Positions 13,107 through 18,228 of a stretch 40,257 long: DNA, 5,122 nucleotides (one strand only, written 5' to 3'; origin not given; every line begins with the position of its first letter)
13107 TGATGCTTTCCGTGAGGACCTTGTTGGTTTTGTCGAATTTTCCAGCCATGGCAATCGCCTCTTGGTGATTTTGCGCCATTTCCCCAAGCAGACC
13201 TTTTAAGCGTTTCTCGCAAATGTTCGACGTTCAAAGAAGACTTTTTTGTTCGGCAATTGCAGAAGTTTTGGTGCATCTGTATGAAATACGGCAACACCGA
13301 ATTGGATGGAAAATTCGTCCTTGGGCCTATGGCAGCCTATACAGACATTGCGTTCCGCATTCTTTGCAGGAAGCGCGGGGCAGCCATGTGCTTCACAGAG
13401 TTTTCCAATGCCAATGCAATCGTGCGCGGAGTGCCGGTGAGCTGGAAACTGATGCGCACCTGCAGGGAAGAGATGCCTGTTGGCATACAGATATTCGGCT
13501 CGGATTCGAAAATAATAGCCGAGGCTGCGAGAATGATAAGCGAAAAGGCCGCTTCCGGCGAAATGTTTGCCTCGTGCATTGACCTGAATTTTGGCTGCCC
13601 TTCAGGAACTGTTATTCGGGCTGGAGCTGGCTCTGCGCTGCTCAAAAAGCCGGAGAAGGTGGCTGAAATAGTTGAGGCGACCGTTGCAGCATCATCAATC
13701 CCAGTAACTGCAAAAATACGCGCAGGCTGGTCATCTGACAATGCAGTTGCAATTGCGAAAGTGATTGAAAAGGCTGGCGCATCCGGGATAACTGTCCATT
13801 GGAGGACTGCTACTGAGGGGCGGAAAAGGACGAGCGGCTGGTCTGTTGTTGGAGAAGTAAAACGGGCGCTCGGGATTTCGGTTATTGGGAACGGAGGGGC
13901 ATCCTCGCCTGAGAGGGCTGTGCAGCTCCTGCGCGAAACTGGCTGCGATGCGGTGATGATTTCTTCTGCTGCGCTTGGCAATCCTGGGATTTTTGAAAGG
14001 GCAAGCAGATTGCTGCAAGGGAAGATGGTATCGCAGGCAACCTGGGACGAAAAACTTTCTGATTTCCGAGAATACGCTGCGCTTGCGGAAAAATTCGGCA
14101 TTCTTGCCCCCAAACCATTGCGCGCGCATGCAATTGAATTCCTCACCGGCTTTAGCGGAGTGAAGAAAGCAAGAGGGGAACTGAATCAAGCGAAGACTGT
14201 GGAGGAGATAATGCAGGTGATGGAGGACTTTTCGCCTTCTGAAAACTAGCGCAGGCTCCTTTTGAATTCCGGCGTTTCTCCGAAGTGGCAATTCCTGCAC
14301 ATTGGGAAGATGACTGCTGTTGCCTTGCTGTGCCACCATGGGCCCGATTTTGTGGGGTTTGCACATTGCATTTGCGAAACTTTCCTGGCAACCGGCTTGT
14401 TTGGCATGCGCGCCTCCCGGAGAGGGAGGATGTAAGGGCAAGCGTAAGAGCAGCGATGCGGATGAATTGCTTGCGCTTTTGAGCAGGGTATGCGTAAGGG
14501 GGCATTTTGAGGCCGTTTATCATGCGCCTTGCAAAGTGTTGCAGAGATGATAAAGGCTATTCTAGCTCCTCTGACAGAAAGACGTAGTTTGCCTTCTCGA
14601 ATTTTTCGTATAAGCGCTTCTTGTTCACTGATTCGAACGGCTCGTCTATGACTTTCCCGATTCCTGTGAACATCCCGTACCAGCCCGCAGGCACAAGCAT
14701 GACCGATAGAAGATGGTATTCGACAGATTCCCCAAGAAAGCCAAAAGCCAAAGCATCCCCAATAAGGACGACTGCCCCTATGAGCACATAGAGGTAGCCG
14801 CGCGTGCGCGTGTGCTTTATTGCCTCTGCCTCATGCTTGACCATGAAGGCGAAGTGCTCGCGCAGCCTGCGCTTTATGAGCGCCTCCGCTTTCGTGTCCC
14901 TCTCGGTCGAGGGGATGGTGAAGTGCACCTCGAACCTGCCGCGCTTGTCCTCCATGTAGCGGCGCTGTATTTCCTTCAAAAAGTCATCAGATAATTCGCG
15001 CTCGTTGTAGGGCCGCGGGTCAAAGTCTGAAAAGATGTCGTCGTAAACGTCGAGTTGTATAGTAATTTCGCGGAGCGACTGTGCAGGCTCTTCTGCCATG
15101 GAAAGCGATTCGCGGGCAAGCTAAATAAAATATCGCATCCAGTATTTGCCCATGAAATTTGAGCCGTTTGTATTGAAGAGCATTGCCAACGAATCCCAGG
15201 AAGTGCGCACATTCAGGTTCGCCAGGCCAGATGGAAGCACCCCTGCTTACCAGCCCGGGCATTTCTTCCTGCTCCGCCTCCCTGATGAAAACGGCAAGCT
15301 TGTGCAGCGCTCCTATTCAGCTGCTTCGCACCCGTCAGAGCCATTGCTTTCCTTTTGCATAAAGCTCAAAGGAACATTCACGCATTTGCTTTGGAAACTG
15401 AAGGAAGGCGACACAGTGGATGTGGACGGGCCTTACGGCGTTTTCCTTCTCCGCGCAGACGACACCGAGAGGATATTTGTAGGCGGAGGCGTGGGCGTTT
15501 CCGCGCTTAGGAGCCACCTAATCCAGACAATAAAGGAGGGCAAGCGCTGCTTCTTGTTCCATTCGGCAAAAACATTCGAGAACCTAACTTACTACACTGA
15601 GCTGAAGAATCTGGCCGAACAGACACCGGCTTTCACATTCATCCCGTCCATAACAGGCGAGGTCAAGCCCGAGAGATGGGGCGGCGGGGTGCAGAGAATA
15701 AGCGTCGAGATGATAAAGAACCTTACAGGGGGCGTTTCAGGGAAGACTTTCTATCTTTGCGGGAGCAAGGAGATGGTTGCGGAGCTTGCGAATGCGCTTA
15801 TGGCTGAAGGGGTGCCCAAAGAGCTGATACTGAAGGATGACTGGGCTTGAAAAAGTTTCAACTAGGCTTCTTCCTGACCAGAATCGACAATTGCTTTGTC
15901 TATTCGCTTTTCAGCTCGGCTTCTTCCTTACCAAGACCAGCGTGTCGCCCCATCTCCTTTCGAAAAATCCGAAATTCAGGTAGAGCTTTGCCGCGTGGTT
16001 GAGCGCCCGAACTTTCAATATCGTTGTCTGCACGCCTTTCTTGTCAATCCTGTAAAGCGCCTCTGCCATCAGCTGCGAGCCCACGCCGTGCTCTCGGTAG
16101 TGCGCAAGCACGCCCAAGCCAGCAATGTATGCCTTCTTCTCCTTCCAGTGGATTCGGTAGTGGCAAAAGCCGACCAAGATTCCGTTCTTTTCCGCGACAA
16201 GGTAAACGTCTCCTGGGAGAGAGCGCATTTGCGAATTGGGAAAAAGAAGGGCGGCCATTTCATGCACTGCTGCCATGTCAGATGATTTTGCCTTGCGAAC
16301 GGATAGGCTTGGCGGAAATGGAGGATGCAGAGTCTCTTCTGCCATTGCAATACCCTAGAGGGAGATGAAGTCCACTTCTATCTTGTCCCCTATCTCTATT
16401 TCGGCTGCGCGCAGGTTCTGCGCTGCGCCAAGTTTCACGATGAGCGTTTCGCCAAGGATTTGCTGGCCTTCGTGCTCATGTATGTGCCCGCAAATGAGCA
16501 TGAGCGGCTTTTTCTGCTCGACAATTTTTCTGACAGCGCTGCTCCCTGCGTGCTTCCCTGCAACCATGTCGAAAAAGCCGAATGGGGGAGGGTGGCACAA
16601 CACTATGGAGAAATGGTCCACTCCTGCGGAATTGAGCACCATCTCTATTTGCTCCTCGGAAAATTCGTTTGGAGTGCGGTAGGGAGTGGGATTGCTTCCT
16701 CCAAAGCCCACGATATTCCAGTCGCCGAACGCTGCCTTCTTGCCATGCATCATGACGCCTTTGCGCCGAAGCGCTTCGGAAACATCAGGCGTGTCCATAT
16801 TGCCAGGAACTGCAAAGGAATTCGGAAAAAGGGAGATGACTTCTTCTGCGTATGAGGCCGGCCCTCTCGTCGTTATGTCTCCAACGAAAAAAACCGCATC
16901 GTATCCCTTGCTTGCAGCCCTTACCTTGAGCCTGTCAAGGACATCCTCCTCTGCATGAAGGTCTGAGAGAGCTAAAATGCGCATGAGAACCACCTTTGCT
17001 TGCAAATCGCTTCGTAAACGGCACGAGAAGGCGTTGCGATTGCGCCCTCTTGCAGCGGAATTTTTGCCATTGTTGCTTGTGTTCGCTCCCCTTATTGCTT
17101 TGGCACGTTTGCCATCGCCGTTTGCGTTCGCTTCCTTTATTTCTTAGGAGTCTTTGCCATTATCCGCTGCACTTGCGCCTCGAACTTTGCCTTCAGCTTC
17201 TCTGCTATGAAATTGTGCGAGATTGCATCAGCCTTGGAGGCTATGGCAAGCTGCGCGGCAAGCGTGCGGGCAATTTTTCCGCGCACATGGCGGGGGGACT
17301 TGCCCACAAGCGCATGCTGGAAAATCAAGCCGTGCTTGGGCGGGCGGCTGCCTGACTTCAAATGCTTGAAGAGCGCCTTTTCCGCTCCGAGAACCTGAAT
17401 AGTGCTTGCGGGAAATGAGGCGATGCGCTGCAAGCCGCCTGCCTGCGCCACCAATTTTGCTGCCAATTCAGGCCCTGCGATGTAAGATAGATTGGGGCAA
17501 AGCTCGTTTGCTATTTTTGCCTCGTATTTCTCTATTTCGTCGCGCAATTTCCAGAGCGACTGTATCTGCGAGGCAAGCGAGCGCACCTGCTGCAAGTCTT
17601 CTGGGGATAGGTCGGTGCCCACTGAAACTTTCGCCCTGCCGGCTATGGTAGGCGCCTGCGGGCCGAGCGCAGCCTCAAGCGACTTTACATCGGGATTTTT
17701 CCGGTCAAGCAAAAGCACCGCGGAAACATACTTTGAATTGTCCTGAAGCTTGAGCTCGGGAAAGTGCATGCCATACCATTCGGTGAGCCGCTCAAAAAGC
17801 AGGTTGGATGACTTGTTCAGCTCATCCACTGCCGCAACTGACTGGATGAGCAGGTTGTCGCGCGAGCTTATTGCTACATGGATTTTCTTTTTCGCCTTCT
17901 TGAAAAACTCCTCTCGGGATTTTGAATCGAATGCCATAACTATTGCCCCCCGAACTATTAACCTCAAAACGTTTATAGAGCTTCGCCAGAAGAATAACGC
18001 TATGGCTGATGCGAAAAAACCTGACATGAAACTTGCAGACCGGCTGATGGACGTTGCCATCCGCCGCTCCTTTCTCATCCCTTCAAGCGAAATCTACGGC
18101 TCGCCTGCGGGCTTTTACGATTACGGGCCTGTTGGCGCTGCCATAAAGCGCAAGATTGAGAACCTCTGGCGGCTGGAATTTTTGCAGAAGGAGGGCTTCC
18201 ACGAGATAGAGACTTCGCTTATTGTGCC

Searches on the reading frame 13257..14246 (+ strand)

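Call 12: search_protein_families(library=pfam, proteins=[window:13257-14246:+], max_evalue=0.00001)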
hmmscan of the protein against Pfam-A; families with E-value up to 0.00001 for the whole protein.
window:13257-14246:+ (330 aa): 2 families
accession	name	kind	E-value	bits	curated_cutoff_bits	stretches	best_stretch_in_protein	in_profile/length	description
PF01207.24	Dus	-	4.3e-66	223.6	20.4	1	22-323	2-303/311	Dihydrouridine synthase (Dus)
PF00977.27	His_biosynth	-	1.7e-06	28.1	23.6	1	160-255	28-121/228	Histidine biosynthesis protein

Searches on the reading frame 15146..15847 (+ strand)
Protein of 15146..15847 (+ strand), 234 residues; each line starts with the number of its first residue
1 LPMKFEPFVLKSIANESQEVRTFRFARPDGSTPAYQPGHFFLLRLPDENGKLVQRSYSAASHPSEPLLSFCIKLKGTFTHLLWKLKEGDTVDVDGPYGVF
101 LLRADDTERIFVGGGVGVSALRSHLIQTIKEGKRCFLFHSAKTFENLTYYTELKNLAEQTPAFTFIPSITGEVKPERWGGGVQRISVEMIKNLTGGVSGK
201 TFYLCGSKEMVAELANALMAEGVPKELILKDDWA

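Call 37: search_protein_families(library=pfam, proteins=[window:15146-15847:+], max_evalue=0.01)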
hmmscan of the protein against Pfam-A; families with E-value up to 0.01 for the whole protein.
window:15146-15847:+ (234 aa): 4 families
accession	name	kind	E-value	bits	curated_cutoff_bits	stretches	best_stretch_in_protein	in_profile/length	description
PF00175.26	NAD_binding_1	-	1.7e-11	45.2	22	1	111-212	1-105/109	Oxidoreductase NAD-binding domain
PF00970.30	FAD_binding_6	-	1.8e-10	41.5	21.1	1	8-100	2-97/99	Oxidoreductase FAD-binding domain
PF22290.1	DmmA-like_N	-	0.00052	20.9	33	0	192-226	88-122/124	Dimethylamine monooxygenase subunit DmmA-like, N-terminal domain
PF08030.17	NAD_binding_6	-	0.0073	16.8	22.2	0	111-160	6-63/156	Ferric reductase NAD binding domain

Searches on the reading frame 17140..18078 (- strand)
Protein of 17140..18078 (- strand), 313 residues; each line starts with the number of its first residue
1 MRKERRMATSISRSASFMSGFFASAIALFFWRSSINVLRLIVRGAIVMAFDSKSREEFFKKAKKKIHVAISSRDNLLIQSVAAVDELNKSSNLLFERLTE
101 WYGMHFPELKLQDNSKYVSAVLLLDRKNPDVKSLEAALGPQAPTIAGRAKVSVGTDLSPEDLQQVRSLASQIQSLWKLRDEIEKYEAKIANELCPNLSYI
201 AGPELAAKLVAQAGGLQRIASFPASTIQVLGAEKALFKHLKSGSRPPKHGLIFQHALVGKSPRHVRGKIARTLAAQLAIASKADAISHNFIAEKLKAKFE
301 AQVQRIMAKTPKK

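Call 12: search_protein_families(library=pfam, proteins=[window:17140-18078:-], max_evalue=0.00001)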
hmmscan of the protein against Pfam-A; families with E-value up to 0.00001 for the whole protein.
window:17140-18078:- (313 aa): 1 family
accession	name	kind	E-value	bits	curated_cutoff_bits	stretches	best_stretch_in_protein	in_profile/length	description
PF01798.23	Nop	-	2.7e-59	200.9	25.4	1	84-304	2-227/228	snoRNA binding domain, fibrillarin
